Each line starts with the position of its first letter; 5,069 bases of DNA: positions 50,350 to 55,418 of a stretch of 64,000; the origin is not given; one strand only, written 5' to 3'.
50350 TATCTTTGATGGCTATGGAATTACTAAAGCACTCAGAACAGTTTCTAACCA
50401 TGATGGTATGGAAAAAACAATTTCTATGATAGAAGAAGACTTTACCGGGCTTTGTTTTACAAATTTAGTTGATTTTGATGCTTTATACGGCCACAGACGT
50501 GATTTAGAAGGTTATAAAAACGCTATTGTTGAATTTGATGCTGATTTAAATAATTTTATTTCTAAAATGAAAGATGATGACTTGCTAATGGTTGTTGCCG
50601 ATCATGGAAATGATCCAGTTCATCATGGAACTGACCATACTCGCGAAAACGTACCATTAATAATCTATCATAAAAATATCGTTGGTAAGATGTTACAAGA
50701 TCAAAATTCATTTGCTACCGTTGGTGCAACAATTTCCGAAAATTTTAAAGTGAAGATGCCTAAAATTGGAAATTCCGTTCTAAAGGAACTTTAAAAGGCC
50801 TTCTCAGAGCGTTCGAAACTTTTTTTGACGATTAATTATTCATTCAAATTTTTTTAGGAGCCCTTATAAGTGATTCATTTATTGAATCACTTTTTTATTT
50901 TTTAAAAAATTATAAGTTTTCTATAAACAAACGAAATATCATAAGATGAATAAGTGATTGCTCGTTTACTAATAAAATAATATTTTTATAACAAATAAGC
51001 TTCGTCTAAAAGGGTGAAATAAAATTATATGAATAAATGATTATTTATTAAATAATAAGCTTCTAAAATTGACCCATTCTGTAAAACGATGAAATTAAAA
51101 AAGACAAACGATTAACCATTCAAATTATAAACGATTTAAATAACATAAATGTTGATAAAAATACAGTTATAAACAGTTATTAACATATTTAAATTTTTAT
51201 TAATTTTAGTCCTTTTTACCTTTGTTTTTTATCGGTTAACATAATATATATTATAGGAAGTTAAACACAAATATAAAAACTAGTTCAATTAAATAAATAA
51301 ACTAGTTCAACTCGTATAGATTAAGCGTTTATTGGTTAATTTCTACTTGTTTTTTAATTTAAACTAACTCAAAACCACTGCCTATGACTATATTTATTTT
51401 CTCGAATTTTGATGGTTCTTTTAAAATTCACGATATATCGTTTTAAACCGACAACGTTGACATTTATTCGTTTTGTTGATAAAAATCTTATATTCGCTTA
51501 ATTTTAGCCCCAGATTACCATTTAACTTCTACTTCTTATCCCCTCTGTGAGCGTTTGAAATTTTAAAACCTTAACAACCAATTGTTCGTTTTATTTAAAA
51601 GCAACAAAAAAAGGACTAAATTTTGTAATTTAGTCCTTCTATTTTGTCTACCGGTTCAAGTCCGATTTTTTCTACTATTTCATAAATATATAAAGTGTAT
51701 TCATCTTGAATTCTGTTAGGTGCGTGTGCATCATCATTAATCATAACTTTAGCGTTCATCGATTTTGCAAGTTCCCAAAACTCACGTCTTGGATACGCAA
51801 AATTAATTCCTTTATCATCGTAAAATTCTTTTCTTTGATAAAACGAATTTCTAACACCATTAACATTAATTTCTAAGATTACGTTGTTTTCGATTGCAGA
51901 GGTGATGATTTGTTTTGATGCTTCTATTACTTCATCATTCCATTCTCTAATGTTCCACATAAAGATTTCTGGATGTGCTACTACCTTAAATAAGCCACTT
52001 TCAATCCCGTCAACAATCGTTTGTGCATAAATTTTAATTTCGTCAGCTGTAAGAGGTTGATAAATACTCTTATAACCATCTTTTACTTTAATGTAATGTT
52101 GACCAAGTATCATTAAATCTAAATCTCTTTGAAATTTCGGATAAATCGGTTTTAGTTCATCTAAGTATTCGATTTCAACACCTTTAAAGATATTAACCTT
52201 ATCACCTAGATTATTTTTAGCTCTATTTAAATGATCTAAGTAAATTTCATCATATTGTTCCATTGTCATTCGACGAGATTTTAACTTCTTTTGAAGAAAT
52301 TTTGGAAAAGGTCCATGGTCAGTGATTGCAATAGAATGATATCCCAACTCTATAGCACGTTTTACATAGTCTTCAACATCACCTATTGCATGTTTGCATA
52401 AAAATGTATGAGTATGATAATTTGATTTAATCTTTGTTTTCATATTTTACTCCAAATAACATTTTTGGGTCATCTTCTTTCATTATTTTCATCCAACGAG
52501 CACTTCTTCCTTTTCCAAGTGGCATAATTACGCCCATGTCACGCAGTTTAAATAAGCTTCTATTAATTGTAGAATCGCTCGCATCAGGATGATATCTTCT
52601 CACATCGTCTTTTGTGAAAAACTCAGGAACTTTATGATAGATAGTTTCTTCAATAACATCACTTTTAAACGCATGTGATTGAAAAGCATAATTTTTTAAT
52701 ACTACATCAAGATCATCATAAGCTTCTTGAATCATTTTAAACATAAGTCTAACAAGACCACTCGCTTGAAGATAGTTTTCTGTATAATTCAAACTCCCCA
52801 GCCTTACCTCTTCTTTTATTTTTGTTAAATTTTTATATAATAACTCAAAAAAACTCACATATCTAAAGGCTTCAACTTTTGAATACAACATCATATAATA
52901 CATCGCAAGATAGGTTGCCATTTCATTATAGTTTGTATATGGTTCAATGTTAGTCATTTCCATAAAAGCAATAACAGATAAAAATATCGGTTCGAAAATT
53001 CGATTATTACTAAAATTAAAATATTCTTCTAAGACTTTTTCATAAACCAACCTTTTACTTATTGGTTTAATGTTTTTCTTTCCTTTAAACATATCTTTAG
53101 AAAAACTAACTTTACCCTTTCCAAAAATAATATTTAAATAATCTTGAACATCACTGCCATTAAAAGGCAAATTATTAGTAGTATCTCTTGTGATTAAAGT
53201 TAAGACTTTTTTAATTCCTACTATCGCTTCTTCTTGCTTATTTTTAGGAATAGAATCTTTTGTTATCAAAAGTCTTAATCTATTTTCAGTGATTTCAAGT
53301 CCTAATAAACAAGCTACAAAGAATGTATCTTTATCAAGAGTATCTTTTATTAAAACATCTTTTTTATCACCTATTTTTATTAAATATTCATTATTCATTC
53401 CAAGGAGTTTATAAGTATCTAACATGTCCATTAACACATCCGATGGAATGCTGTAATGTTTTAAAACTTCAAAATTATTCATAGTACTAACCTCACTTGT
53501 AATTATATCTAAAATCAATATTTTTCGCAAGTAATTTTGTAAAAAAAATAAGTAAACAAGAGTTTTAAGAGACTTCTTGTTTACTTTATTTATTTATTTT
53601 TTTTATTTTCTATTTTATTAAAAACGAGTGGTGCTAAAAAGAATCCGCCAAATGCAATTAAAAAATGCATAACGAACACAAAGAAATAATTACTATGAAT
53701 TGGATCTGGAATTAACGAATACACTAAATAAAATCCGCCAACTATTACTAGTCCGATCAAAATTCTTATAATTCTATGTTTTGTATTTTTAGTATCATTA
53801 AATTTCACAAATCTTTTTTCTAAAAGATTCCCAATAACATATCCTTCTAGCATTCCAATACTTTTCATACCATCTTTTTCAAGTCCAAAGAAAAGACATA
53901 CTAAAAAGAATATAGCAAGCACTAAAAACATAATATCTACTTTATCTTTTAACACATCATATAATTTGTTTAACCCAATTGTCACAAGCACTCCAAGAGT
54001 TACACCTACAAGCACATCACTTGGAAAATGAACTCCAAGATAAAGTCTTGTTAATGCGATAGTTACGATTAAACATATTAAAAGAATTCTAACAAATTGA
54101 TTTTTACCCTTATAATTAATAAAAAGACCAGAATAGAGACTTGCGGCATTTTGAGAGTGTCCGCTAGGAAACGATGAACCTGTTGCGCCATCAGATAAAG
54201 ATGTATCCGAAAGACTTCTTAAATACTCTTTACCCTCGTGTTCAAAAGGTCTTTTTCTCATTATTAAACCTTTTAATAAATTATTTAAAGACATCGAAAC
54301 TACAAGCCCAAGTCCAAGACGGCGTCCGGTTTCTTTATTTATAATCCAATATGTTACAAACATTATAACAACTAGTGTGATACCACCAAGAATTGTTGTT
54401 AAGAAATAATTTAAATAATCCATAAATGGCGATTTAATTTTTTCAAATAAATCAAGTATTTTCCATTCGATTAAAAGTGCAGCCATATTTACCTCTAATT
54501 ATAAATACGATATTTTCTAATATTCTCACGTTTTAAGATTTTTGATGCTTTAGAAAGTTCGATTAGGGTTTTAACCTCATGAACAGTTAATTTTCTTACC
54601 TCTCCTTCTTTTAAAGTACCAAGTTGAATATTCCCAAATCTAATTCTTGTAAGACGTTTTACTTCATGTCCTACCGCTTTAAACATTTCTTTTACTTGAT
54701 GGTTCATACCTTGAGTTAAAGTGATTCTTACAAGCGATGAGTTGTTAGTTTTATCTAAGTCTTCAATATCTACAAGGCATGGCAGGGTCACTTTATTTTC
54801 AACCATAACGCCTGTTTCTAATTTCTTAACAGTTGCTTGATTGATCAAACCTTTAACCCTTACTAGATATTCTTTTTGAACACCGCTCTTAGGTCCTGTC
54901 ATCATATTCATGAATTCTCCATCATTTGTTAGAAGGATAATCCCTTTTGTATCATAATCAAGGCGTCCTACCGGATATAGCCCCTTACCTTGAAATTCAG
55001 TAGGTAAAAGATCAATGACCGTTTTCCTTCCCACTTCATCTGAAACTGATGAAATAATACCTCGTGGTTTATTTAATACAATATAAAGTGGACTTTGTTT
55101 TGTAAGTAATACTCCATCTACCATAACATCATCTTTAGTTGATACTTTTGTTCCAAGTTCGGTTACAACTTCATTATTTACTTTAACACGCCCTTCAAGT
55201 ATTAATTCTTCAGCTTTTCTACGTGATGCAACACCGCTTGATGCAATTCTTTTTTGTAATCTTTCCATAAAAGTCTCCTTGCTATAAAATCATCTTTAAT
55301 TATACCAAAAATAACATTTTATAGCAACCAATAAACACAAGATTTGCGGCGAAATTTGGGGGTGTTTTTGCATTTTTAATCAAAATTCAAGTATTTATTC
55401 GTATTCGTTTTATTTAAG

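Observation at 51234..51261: A dif site matching B. subtilis dif at 25 of 28 positions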

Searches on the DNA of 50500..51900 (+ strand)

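Call 8: search_dna_similar(query=window:50800-51620:+, collection=plasmids, mode=distant)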
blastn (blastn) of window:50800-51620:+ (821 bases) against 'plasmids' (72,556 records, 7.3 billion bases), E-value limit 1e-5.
No match.

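Call 24: search_rna_families(source=window, start=50500, end=51900, threshold=evalue, max_evalue=1)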
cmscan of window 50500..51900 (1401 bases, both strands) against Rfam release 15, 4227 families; matches with E-value up to 1: 2.
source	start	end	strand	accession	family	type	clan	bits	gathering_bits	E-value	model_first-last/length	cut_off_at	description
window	51596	51659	-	RF02362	Yfr10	Gene; sRNA;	-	24.5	43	0.61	1-78/78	no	Cyanobacterial functional RNA 10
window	51608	51639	-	RF02592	Spy392987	Gene; antisense;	-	22.2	47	0.44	1-63/63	no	S. pyogenes antisense RNA 392987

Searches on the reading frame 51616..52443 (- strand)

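Call 7: search_protein_families(library=ncbifam, proteins=[window:51616-52443:-])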
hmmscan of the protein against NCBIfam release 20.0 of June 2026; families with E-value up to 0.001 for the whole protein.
window:51616-52443:- (275 aa): 10 families
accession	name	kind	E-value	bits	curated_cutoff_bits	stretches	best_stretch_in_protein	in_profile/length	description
NF005596.0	PRK07328.1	subfamily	3.5e-25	88.9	202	1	8-261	5-251/269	histidinol-phosphatase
TIGR01856.1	hisJ_fam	subfamily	1.9e-24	86.7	90.2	1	8-251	2-249/252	histidinol-phosphatase HisJ family protein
NF005996.1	PRK08123.1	equivalog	1.1e-21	77.3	133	1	10-127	4-127/262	histidinol-phosphatase HisJ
NF006702.0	PRK09248.1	domain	9.2e-14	51.5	264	1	4-261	2-214/246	PHP domain-containing protein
NF006375.0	PRK08609.1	equivalog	1.1e-08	34.1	426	1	3-201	333-507/571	DNA polymerase/3'-5' exonuclease PolX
NF005928.0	PRK07945.1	equivalog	2.3e-06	27.2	250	1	2-262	95-316/337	PHP domain-containing protein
NF004981.0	PRK06361.1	equivalog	2.3e-05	23.9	117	0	8-48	3-42/217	histidinol phosphate phosphatase domain-containing protein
NF005235.0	PRK06740.1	equivalog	3.3e-05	23.5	442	1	138-251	202-304/335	histidinol phosphate phosphatase domain-containing protein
NF006251.0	PRK08392.1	equivalog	0.00032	20.2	212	0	8-120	3-100/216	hypothetical protein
TIGR01405.1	polC_Gram_pos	equivalog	0.00056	17.7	1043.45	0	9-47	107-146/1211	DNA polymerase III subunit alpha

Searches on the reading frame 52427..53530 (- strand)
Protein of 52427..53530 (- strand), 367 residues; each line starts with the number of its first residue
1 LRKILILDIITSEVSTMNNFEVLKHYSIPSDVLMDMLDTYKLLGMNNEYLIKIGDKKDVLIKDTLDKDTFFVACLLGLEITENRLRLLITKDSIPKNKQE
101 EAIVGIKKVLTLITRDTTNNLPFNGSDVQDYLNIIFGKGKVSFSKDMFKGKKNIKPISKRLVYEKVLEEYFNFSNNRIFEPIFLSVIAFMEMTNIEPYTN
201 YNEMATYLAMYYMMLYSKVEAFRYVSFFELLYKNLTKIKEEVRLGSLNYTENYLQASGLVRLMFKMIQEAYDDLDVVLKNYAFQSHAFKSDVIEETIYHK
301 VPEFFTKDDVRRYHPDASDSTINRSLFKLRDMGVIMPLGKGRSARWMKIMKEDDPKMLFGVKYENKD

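Call 7: search_protein_families(library=ncbifam, proteins=[window:52427-53530:-])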
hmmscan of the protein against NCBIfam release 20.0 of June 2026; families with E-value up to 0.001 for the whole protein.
window:52427-53530:- (367 aa): 0 families

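Call 46: search_protein_families(library=pfam, proteins=[window:52427-53530:-], max_evalue=0.01)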
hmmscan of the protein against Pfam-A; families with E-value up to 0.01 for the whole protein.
window:52427-53530:- (367 aa): 0 families

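Call 61: search_protein_families(library=pfam, proteins=[window:52427-53482:-], max_evalue=10)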
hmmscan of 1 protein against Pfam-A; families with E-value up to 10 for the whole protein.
window:52427-53482:- (351 aa): 0 families

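Call 62: search_solved_structures(query=window:52427-53482:-, max_evalue=10, show_alignments=2)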
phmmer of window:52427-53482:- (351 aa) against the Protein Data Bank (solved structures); distinct sequences matched with E-value up to 10: 2.
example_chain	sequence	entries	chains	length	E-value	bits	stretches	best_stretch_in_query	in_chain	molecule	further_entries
8uqu_A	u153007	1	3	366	1.6e-08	37.7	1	59-332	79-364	Fido domain-containing protein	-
9s3a_A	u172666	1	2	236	1.7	11.3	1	83-145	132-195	Glutathione S-transferase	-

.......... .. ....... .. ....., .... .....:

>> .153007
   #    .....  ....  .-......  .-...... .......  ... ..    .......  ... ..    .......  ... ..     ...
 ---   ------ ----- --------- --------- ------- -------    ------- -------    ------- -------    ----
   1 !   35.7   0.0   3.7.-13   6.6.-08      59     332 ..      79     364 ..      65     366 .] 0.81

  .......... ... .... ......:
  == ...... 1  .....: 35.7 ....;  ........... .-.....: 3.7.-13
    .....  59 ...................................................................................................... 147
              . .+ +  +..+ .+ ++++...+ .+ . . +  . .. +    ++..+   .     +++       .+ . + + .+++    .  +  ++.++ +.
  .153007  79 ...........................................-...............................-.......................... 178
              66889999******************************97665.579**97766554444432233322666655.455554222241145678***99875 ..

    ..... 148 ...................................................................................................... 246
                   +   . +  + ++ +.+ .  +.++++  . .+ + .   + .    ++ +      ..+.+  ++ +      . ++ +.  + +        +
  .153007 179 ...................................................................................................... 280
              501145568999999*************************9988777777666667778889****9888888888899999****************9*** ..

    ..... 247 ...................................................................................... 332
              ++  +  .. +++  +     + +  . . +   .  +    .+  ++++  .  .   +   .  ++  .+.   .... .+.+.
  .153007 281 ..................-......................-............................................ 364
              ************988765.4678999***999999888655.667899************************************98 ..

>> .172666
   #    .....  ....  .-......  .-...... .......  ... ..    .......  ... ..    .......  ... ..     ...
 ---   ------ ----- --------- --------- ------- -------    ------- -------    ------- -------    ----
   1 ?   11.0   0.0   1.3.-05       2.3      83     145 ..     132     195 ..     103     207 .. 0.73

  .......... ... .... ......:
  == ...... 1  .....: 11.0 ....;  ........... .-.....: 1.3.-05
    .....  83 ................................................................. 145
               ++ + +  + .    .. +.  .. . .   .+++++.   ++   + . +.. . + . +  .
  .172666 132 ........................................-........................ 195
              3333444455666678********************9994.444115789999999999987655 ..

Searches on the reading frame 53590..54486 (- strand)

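Call 7: search_protein_families(library=ncbifam, proteins=[window:53590-54486:-])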
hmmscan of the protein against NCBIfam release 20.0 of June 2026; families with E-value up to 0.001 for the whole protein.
window:53590-54486:- (298 aa): 4 families
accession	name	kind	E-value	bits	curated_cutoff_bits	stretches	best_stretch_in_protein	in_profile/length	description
NF047884.1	UdeprDiPSep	equivalog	1.6e-12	47.7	250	1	13-169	29-180/188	undecaprenyl-diphosphatase SepP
NF008813.0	PRK11837.1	equivalog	3.8e-11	43.3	229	1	36-179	35-175/202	undecaprenyl-diphosphate phosphatase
NF007975.0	PRK10699.1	equivalog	2.9e-07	30.2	261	1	101-170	154-225/254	phosphatidylglycerophosphatase B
NF007159.0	PRK09597.1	equivalog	0.00015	21.5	177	1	105-169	120-181/191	lipid A 1-phosphatase LpxE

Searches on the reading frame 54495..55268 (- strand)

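Call 7: search_protein_families(library=ncbifam, proteins=[window:54495-55268:-])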
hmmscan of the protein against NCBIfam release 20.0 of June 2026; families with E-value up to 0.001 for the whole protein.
window:54495-55268:- (257 aa): 8 families
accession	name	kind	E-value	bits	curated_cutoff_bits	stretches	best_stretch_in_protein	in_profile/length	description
TIGR00093.1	TIGR00093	subfamily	1.2e-46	158.4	109.3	1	66-228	1-160/161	pseudouridine synthase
NF007784.0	PRK10475.1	equivalog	1.8e-41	142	318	1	3-243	8-240/290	23S rRNA pseudouridine(2604) synthase RluF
NF008097.0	PRK10839.1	equivalog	1.5e-40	139.3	275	1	3-234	2-229/232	16S rRNA pseudouridine(516) synthase RsuA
NF007976.1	PRK10700.1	equivalog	2.4e-36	125.4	290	1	2-240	3-245/291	23S rRNA pseudouridine(2605) synthase RluB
NF008487.1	PRK11394.1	equivalog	9.9e-25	87.3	284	1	58-228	26-205/206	23S rRNA pseudouridine(2457) synthase RluE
TIGR00005.1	rluA_subfam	subfamily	1e-13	51.3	192.7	1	10-203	14-237/298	RluA family pseudouridine synthase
NF008321.0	PRK11112.1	equivalog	0.00012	21.5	328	1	60-146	9-98/257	tRNA pseudouridine(65) synthase TruC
NF008249.0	PRK11025.1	equivalog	0.00013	21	378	1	54-157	95-198/317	23S rRNA pseudouridine(955/2504/2580) synthase RluC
